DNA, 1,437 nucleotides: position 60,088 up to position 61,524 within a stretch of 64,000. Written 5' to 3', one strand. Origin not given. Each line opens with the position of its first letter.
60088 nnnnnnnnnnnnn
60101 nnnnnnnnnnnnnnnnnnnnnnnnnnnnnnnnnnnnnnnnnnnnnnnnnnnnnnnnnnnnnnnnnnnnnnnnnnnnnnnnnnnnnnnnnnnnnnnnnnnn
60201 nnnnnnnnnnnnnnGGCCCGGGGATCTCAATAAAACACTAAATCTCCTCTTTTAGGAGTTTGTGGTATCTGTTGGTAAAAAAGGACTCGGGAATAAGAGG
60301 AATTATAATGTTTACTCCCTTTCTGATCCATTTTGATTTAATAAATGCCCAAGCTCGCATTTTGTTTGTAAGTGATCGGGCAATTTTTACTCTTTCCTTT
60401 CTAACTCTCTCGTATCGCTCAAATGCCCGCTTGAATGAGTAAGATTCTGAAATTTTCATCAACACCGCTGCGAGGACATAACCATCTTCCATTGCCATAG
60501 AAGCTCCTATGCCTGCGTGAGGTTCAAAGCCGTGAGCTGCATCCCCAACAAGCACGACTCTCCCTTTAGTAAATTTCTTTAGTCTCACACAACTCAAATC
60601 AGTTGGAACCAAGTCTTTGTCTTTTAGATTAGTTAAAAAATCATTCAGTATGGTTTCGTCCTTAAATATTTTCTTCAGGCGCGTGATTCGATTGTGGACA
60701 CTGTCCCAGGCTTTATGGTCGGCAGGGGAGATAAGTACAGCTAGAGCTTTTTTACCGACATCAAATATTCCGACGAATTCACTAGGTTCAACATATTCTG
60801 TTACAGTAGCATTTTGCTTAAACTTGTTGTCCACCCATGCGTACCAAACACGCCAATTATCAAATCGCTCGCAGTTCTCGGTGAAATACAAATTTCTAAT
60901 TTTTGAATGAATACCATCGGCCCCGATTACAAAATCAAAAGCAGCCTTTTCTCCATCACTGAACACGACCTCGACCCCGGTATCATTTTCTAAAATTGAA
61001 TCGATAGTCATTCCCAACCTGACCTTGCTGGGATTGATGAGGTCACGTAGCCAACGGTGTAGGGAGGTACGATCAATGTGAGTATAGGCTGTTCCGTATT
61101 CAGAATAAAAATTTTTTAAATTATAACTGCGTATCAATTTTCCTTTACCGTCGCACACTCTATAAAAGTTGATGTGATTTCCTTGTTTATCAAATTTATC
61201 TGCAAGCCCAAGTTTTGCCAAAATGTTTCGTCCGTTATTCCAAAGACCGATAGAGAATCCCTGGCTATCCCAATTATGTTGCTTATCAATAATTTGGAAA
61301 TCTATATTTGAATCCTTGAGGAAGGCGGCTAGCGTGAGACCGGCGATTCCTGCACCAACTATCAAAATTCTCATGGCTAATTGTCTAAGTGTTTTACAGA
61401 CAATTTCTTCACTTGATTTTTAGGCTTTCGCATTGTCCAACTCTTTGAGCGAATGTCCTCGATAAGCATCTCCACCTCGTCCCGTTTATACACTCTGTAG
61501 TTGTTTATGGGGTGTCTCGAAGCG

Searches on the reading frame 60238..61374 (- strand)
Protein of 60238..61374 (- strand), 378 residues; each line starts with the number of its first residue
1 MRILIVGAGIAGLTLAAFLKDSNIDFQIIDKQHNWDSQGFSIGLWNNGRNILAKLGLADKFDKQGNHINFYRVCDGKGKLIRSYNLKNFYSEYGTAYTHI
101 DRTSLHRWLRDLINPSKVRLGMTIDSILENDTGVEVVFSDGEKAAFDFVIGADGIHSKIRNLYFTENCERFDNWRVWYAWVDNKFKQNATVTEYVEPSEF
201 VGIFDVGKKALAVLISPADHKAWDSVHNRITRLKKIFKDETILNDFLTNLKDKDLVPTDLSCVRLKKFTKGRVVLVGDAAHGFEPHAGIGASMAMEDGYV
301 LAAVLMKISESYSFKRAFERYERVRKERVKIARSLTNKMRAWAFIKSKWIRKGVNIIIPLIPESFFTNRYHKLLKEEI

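Call 70: search_protein_families(library=pfam, proteins=[window:60238-61374:-], max_evalue=0.001)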
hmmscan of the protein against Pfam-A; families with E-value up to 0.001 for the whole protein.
window:60238-61374:- (378 aa): 8 families
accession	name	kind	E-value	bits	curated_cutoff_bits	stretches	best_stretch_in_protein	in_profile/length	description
PF01494.25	FAD_binding_3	-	1.8e-26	93.7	22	1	3-330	4-343/349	FAD binding domain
PF13450.12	NAD_binding_8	-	1.7e-06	28.6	21.9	1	5-33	1-29/68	NAD(P)-binding Rossmann-like domain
PF05834.18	Lycopene_cycl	-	3.7e-05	23.4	23.4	0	3-29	2-30/380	Lycopene cyclase protein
PF04820.20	Trp_halogenase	-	6.2e-05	22.5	21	0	79-174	134-232/458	Tryptophan halogenase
PF07992.20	Pyr_redox_2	-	8.2e-05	22.6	26.1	0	1-35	1-35/291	Pyridine nucleotide-disulphide oxidoreductase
PF13738.12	Pyr_redox_3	-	0.00031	20.5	30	0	4-33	1-31/305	Pyridine nucleotide-disulphide oxidoreductase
PF01266.30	DAO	-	0.00042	20.4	27.9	0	2-49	1-50/353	FAD dependent oxidoreductase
PF08491.16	SE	-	0.00071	19.2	20.1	0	149-334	5-196/276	Squalene epoxidase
